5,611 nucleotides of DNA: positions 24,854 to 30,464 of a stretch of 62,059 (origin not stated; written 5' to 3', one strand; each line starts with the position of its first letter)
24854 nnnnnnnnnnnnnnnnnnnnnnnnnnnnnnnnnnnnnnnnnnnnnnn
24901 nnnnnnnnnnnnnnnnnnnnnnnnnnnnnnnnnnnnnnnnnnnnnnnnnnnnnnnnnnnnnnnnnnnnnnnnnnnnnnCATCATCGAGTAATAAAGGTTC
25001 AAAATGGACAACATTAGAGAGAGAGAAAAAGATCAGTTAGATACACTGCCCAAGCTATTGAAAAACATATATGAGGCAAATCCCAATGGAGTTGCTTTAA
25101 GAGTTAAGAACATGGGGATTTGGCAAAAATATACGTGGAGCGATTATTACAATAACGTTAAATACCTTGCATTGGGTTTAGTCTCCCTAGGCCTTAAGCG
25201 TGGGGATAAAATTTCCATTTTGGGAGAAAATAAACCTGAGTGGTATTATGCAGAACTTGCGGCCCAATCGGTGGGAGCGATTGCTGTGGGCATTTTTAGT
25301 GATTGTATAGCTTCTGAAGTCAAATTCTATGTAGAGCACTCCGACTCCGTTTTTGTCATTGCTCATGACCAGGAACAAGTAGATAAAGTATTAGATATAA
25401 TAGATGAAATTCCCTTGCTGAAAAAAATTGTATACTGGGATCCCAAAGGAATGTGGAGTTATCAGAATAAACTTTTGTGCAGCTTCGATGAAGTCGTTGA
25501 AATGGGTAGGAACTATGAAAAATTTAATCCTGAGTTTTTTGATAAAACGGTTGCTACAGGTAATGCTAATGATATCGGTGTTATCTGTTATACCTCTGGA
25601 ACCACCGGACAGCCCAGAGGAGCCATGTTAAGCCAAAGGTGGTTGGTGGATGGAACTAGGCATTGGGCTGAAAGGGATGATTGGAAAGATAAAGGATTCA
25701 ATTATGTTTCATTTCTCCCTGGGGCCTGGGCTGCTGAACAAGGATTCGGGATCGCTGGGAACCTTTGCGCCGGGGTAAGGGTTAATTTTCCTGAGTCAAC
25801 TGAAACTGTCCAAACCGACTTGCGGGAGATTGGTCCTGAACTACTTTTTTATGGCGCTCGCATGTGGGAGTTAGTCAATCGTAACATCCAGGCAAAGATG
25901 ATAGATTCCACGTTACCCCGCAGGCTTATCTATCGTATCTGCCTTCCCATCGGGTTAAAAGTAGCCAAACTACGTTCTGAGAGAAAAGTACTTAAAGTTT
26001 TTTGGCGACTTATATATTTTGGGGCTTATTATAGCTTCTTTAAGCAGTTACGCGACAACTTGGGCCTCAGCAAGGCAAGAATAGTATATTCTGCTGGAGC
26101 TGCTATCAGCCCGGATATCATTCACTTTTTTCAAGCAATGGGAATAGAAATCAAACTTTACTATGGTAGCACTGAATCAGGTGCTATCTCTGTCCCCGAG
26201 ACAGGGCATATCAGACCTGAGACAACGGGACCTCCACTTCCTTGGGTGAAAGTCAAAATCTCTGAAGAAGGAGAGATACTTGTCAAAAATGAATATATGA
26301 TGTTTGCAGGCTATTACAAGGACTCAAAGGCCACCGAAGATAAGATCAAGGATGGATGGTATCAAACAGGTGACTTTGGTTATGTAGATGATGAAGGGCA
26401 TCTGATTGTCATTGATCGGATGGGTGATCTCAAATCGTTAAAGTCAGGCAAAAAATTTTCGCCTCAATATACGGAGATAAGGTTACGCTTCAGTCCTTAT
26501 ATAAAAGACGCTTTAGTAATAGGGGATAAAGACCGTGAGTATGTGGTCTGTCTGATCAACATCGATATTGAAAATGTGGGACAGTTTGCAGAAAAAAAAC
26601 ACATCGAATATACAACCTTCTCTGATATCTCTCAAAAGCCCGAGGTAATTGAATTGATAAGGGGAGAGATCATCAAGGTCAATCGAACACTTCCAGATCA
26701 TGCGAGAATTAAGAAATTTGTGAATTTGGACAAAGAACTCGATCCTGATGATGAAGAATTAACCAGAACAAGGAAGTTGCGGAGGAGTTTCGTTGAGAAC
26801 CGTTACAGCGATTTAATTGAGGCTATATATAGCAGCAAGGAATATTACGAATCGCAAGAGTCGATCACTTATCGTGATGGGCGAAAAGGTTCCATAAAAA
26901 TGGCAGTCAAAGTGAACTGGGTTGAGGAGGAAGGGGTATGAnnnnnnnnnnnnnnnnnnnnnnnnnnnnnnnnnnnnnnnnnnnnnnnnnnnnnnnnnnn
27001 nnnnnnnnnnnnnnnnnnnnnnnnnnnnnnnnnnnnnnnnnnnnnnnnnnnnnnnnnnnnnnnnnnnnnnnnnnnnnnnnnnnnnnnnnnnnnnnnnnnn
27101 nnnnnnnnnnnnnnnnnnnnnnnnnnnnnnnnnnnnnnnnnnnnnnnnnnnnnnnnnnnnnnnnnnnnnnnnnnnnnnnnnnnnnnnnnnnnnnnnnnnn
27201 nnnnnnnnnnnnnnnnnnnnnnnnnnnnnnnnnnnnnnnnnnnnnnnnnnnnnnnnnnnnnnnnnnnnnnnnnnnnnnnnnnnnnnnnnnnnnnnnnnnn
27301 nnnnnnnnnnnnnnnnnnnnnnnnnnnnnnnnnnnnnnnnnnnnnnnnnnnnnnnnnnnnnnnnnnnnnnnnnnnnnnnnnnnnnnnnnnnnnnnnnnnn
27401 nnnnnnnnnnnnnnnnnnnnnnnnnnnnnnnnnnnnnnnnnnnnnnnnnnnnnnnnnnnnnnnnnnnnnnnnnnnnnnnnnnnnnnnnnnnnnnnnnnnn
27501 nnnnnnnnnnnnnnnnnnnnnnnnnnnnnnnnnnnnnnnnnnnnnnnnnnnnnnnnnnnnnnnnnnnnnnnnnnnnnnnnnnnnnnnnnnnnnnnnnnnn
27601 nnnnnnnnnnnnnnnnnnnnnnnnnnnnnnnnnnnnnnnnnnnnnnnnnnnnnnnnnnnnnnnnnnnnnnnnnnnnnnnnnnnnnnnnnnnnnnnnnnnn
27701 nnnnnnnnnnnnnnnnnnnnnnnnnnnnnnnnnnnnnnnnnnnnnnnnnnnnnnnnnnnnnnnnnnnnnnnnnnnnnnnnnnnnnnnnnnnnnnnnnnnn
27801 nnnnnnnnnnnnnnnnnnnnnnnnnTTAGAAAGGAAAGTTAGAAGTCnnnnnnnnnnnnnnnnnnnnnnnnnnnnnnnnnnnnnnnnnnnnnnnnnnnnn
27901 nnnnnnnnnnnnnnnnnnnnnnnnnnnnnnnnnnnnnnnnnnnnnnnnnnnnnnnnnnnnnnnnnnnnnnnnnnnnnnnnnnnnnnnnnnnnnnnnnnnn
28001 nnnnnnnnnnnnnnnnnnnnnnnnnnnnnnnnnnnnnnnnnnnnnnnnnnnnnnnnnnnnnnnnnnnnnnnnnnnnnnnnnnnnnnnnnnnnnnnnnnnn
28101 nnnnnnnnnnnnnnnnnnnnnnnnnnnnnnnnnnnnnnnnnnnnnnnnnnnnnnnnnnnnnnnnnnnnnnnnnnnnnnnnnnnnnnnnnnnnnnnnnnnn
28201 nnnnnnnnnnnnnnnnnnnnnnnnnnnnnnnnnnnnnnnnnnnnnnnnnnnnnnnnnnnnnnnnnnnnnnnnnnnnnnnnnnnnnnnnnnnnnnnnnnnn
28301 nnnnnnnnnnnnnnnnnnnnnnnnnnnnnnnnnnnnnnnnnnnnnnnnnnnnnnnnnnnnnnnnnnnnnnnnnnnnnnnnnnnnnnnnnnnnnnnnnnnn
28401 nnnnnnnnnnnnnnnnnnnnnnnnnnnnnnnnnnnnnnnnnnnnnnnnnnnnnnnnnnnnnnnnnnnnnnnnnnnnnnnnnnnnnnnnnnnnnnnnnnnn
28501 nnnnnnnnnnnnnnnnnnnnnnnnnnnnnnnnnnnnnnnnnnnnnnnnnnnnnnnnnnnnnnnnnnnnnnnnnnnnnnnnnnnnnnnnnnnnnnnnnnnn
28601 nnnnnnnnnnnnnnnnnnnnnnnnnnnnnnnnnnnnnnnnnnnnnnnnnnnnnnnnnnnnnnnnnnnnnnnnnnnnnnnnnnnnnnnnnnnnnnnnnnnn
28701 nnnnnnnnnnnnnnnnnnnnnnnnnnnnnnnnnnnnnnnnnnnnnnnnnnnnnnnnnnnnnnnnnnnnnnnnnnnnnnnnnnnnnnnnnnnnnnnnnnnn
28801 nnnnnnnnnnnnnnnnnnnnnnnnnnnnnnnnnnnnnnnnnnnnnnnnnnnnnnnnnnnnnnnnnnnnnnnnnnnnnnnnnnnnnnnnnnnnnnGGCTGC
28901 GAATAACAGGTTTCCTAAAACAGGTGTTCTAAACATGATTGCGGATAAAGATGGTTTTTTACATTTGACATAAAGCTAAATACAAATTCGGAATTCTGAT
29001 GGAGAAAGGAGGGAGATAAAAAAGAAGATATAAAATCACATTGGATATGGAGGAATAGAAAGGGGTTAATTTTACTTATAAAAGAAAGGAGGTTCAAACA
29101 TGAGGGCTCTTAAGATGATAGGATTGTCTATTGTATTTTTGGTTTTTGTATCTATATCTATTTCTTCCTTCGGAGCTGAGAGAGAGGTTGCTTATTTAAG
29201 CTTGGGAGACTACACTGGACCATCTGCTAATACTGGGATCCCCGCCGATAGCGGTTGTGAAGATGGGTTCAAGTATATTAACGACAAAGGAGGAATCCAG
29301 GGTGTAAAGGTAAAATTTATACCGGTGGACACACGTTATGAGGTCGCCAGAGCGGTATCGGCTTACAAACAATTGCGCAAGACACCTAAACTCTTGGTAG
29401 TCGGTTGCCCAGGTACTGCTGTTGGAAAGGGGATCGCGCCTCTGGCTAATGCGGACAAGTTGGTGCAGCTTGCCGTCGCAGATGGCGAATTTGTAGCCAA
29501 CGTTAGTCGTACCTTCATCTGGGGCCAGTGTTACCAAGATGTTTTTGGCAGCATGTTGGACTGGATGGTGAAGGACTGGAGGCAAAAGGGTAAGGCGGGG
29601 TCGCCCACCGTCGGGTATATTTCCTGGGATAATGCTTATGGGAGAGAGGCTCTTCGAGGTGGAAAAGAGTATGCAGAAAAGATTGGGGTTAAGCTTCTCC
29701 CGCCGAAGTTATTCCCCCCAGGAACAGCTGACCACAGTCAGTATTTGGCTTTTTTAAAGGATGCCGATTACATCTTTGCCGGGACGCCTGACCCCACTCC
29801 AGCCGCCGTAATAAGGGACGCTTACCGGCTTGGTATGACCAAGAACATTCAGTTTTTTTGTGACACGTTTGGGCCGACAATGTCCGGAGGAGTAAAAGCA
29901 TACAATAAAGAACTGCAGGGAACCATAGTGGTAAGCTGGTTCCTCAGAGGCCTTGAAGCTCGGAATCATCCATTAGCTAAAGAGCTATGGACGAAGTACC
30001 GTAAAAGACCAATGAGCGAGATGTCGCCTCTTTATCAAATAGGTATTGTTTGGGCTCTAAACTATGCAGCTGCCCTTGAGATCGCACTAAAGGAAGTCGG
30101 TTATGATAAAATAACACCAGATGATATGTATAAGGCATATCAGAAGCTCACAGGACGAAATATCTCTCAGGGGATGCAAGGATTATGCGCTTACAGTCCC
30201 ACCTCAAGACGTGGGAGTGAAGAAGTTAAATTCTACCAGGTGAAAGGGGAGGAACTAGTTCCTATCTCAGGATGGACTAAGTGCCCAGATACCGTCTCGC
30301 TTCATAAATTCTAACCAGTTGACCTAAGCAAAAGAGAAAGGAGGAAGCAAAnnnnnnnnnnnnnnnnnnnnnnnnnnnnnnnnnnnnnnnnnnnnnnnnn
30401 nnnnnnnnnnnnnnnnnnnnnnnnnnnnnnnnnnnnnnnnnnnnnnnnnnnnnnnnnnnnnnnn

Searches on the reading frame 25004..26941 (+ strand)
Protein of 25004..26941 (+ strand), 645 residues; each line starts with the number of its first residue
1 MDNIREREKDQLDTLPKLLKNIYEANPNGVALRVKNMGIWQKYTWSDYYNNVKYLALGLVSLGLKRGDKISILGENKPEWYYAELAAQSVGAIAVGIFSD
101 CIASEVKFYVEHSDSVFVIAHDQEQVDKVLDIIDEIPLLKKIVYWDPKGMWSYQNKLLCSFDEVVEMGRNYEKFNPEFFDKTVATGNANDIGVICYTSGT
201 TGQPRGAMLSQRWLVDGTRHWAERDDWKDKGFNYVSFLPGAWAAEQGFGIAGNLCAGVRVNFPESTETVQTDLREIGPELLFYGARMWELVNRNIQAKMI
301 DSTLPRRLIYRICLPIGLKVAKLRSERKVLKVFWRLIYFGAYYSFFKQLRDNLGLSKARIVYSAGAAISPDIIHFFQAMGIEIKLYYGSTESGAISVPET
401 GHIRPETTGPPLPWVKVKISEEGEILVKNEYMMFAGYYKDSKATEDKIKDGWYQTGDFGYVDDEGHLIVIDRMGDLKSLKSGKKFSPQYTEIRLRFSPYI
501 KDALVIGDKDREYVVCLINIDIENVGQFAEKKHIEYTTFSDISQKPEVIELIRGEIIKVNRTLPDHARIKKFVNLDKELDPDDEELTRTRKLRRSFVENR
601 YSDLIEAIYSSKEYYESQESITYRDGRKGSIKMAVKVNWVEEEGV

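Call 92: search_protein_families(library=pfam, proteins=[window:25004-26941:+], max_evalue=1e-8)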
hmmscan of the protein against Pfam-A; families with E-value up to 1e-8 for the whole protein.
window:25004-26941:+ (645 aa): 2 families
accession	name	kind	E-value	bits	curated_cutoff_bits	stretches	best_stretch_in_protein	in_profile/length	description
PF00501.34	AMP-binding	-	4.1e-54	184.3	29.9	1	26-438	8-384/384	AMP-binding enzyme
PF23562.2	AMP-binding_C_3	-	3.8e-11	43.9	20.8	1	479-612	6-123/124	AMP-binding enzyme C-terminal domain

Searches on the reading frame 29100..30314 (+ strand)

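Call 9: search_protein_families(library=pfam, proteins=[window:29100-30314:+])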
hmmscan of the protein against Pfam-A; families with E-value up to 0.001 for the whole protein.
window:29100-30314:+ (404 aa): 1 family
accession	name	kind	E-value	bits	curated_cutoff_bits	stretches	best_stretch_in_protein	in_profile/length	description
PF13458.12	Peripla_BP_6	-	1.8e-35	123.7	31.7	1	35-382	7-339/343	Periplasmic binding protein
